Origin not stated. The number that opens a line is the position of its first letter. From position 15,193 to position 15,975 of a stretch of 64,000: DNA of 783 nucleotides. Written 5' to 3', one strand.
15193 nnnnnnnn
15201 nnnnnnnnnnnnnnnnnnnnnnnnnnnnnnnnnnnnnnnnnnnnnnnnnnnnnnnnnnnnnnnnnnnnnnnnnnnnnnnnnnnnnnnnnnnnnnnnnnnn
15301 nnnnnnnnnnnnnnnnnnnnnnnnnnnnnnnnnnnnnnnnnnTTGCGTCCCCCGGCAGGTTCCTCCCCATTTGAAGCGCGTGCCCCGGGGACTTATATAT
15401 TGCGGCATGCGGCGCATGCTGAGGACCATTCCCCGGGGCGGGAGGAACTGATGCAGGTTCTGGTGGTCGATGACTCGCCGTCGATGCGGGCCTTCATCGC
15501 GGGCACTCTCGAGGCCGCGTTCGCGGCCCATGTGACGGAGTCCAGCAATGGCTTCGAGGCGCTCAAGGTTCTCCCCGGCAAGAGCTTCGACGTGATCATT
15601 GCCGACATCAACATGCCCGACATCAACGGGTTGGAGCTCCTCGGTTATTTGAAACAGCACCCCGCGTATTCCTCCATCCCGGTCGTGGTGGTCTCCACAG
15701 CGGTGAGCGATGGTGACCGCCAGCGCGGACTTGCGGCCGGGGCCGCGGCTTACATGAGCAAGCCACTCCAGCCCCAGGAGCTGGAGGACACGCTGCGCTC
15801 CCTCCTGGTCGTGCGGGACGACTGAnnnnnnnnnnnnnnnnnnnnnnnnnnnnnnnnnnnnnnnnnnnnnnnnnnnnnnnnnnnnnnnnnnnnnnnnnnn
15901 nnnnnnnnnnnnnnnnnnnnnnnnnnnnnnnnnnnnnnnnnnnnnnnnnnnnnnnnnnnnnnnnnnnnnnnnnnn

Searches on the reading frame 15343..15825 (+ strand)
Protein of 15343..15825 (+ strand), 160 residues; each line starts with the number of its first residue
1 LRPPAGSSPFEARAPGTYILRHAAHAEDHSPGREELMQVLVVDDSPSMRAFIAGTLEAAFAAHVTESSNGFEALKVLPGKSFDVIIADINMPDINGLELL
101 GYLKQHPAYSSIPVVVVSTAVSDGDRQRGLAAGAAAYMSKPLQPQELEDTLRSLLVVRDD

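Call 6: search_protein_families(library=pfam, proteins=[window:15343-15825:+], max_evalue=0.01)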
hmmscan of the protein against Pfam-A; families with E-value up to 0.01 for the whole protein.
window:15343-15825:+ (160 aa): 1 family
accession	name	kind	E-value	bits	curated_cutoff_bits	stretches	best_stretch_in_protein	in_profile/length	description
PF00072.30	Response_reg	-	2.6e-26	92.4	30.2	1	39-151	1-110/111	Response regulator receiver domain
